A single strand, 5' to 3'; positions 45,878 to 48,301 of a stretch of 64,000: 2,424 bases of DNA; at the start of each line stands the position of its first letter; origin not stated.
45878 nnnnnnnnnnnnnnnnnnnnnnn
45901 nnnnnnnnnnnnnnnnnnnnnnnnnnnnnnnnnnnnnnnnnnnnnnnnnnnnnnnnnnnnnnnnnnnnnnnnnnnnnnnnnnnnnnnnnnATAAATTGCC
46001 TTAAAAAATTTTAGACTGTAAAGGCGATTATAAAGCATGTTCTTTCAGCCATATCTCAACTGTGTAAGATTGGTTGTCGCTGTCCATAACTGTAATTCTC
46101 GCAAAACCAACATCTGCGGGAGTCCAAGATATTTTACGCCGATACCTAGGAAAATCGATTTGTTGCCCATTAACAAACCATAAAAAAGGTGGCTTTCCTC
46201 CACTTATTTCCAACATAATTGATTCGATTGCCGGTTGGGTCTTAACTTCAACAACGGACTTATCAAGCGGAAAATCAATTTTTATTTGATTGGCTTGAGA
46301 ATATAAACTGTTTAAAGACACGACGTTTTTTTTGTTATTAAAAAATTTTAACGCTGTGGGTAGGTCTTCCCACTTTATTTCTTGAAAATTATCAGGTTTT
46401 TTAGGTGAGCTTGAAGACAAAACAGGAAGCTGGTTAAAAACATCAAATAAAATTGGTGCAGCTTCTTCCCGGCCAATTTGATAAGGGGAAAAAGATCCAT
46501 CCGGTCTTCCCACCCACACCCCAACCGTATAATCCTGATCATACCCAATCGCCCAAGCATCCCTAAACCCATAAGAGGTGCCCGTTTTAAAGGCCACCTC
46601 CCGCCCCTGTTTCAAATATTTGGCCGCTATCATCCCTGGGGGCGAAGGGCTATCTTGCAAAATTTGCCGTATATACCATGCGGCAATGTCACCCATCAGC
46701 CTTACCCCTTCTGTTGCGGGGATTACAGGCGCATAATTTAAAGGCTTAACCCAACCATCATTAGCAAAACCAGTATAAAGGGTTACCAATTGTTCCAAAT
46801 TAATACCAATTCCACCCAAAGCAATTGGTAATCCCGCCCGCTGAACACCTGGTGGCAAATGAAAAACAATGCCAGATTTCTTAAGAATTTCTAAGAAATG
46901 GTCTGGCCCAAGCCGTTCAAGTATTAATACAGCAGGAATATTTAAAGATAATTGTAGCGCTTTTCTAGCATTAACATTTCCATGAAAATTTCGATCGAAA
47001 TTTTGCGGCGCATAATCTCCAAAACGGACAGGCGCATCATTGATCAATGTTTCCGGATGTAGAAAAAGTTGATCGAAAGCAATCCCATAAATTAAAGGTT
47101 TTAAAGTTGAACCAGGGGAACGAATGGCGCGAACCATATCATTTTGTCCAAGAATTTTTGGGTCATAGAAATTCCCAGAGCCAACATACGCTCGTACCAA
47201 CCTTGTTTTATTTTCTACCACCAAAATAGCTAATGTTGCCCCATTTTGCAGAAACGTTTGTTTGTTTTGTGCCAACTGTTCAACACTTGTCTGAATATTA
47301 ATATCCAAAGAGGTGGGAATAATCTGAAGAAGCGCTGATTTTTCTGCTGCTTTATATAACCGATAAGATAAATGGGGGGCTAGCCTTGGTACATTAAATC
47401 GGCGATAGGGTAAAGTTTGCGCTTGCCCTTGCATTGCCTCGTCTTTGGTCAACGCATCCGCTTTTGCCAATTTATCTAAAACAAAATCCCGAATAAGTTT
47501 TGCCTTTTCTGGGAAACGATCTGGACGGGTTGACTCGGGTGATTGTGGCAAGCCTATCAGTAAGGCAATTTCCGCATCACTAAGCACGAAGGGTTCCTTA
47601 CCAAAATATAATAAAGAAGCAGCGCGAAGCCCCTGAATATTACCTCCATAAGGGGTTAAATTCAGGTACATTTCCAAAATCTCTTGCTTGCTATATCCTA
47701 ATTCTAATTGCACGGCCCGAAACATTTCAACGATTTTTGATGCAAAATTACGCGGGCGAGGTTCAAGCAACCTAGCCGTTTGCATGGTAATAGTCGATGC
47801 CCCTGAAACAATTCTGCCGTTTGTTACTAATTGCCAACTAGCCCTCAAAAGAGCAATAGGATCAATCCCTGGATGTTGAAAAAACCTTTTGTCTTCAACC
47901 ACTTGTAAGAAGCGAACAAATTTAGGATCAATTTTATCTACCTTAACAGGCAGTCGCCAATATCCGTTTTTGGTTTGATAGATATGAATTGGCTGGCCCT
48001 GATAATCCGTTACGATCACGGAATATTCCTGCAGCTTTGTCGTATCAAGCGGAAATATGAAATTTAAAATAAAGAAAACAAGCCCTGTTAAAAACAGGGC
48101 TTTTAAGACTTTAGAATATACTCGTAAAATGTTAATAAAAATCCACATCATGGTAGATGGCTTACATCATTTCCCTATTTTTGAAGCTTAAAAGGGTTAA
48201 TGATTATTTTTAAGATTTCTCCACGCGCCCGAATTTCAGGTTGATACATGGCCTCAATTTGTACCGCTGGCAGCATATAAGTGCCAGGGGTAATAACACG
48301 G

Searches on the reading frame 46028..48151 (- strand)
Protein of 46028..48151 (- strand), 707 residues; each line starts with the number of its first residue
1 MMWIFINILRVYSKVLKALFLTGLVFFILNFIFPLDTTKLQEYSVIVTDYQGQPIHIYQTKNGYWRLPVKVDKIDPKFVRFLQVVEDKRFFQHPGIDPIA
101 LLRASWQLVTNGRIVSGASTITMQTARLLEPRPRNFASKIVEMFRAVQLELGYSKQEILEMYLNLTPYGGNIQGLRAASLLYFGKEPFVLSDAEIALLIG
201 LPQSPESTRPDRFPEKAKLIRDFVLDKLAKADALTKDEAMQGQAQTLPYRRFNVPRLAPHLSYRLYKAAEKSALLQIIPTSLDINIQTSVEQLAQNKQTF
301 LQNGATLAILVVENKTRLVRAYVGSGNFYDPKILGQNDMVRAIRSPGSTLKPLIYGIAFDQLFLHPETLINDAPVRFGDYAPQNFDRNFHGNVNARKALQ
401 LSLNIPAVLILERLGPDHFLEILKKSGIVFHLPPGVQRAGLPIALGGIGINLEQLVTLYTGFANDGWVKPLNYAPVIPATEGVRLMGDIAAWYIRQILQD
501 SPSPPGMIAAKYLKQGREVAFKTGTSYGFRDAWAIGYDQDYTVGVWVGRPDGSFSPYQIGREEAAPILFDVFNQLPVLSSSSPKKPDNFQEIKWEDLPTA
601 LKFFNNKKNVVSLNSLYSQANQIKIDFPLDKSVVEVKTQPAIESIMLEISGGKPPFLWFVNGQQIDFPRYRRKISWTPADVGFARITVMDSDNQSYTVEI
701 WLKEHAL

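Call 41: search_protein_families(library=pfam, proteins=[window:46028-48151:-], max_evalue=0.00001)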
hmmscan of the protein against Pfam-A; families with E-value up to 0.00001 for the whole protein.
window:46028-48151:- (707 aa): 3 families
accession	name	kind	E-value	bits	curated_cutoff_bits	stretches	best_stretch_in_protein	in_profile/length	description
PF00912.28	Transgly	-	1.2e-49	168.5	27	1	59-228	7-177/178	Transglycosylase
PF00905.27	Transpeptidase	-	1.4e-20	74.2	22.1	1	308-539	2-266/299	Penicillin binding protein transpeptidase domain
PF06832.18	BiPBP_C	-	1.2e-12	48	26.8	1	619-698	8-88/90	Penicillin-Binding Protein C-terminus Family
